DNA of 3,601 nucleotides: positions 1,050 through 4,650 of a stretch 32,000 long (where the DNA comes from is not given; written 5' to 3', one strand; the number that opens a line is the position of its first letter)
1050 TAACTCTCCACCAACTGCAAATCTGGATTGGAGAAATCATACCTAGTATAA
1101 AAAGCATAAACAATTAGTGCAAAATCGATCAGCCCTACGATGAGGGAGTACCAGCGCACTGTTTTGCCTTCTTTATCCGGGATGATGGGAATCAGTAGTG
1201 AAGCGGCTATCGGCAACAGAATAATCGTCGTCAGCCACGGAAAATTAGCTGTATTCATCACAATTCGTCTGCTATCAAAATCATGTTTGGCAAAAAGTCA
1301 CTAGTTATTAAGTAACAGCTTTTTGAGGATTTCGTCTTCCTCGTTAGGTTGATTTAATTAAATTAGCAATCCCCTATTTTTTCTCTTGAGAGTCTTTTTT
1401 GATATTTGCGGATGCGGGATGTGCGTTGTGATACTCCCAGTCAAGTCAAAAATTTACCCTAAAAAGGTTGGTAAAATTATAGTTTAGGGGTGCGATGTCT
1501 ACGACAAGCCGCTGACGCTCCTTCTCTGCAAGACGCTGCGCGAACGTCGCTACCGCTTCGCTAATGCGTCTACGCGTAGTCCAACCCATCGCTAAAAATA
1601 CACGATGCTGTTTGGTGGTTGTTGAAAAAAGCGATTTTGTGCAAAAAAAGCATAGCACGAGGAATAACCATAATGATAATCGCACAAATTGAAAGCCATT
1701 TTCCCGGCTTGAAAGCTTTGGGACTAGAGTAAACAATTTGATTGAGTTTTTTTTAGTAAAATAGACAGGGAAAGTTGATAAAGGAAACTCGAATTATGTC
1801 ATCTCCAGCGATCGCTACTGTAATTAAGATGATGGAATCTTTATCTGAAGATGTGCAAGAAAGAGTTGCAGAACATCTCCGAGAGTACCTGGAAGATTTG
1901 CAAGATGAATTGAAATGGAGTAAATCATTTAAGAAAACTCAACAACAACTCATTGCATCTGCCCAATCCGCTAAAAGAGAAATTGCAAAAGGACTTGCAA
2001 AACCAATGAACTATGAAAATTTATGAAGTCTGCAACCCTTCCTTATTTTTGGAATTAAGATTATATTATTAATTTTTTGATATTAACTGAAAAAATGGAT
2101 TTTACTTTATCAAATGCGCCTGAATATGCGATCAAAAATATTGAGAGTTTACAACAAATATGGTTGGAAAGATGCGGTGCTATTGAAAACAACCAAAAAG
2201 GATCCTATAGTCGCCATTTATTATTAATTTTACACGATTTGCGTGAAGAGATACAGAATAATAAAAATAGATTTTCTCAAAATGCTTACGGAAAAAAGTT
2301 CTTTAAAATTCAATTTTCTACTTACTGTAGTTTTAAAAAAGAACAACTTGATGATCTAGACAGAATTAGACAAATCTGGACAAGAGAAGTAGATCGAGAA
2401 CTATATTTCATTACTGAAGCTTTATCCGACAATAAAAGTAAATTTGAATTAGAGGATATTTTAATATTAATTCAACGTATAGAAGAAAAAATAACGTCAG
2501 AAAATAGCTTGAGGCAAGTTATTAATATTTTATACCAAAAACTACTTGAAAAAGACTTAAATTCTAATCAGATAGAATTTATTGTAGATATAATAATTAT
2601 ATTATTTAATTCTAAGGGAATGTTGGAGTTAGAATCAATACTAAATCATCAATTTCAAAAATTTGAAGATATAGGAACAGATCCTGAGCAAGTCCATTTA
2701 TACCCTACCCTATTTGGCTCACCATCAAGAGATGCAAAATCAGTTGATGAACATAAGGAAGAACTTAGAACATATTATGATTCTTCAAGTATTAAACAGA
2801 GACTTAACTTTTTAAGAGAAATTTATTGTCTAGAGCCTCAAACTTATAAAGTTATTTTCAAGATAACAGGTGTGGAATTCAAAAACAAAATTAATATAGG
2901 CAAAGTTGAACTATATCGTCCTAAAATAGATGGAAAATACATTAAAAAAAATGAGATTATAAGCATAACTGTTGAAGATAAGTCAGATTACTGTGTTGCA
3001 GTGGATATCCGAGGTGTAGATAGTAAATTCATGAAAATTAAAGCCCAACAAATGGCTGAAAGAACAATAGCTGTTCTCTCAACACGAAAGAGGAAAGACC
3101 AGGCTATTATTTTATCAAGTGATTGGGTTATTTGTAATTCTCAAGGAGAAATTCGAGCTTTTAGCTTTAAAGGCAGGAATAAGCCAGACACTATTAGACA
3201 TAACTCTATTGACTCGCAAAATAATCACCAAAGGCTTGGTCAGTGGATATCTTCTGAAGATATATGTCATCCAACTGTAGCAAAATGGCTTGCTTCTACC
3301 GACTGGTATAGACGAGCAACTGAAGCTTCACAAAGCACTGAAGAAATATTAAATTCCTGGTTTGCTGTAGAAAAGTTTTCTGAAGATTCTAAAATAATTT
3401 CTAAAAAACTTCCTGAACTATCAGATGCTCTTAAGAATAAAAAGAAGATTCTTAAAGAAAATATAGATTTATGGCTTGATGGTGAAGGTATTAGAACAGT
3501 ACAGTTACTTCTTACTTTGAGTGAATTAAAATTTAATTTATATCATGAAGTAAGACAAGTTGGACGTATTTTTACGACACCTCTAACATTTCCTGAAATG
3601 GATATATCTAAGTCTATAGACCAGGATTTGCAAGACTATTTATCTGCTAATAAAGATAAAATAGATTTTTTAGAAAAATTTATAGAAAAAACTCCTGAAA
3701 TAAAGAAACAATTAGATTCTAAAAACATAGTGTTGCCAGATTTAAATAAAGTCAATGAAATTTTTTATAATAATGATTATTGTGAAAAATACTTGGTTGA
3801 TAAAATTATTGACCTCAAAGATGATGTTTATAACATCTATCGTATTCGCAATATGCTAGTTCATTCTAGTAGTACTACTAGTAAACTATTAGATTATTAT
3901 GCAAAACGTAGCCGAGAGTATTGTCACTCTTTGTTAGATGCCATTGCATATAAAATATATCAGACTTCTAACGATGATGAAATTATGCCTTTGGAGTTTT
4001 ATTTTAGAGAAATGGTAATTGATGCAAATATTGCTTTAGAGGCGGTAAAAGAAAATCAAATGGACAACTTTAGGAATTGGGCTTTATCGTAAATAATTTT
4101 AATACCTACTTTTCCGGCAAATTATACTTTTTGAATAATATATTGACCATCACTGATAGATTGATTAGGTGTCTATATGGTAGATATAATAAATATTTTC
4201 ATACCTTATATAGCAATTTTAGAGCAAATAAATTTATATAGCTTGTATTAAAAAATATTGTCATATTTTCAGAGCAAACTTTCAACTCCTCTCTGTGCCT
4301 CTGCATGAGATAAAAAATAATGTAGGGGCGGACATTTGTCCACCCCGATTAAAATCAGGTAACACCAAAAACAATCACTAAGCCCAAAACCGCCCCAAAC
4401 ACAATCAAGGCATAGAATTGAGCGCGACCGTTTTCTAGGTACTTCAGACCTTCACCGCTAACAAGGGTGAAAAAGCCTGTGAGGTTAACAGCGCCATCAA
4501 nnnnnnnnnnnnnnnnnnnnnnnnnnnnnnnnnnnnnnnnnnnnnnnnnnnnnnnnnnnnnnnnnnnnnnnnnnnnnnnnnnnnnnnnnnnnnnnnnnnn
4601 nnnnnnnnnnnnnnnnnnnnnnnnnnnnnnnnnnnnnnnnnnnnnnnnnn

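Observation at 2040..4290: AT-rich, HIP1-free insertion between ndhF1 and ndhD1 encoding one 665-aa protein with a C-terminal RNxxxH (HEPN-type) motif: candidate single-gene defence or toxin module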

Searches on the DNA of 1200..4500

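Call 81: search_rna_families(source=window, start=1200, end=4500, threshold=evalue, max_evalue=1)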
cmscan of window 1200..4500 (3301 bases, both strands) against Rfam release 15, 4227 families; matches with E-value up to 1: 0.
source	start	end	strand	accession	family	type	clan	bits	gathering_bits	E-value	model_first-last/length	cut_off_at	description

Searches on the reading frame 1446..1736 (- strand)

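Call 4: search_protein_families(library=pfam, proteins=[window:1446-1736:-], max_evalue=1)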
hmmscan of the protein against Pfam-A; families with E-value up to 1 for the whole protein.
window:1446-1736:- (96 aa): 2 families
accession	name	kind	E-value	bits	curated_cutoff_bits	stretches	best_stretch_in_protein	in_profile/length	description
PF25480.1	DUF7904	-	0.091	13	30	1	26-78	24-77/100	Domain of unknown function (DUF7904)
PF03561.21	Allantoicase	-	0.1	12.8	27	1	45-94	34-82/155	Allantoicase repeat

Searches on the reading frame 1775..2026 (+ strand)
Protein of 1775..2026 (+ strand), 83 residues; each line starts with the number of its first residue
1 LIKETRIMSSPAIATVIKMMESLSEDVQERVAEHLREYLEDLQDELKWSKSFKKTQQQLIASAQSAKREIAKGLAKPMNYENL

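Call 4: search_protein_families(library=pfam, proteins=[window:1775-2026:+], max_evalue=1)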
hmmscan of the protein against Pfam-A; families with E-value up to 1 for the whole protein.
window:1775-2026:+ (83 aa): 8 families
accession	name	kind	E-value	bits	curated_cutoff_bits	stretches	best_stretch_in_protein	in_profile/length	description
PF18083.6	PutA_N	-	0.0015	19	25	1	28-56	59-87/113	Proline utilization A N-terminal domain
PF05103.18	DivIVA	-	0.023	15.1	28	1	16-71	30-80/131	DivIVA protein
PF12887.12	SICA_alpha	-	0.03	14.6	23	1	23-72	21-68/185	SICA extracellular alpha domain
PF08664.15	YcbB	-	0.051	14.1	27.4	1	11-75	18-82/136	YcbB domain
PF05596.16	Taeniidae_ag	-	0.092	13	31.9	1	13-45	23-55/55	Taeniidae antigen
PF19086.5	Terpene_syn_C_2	-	0.095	12.9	23.7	1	18-51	61-94/199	Terpene synthase family 2, C-terminal metal binding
PF10735.14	DUF2526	-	0.097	13.4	25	1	25-63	13-51/77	Protein of unknown function (DUF2526)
PF05884.17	ZYG-11_interact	-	0.22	11.4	25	1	12-62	29-85/295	Interactor of ZYG-11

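Call 5: search_protein_families(library=padloc, proteins=[window:1775-2026:+], max_evalue=1)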
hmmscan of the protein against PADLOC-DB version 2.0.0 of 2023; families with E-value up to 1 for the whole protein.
window:1775-2026:+ (83 aa): 1 family
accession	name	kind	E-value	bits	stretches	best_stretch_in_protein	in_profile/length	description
PDLC00143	GajB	-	0.012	12.1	1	18-72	98-153/632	UrvD helicase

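Call 6: search_protein_families(library=ncbifam, proteins=[window:1775-2026:+], max_evalue=1)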
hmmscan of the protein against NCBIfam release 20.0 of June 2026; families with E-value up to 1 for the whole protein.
window:1775-2026:+ (83 aa): 0 families

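Call 10: search_protein_families(library=phrogs, proteins=[window:1775-2026:+], max_evalue=1)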
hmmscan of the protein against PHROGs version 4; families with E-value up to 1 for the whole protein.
window:1775-2026:+ (83 aa): 5 families
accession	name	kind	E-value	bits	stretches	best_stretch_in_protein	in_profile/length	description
phrog_1291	-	unknown function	0.0032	18.6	1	16-47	68-99/104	-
phrog_11854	-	head and packaging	0.017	16.3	1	12-65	32-84/88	virion structural protein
phrog_14253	-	unknown function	0.074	14.3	1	21-73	15-62/86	-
phrog_6081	-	unknown function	0.087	13.4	1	16-65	17-66/169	-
phrog_25105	-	unknown function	0.12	13.8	1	1-49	5-52/91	-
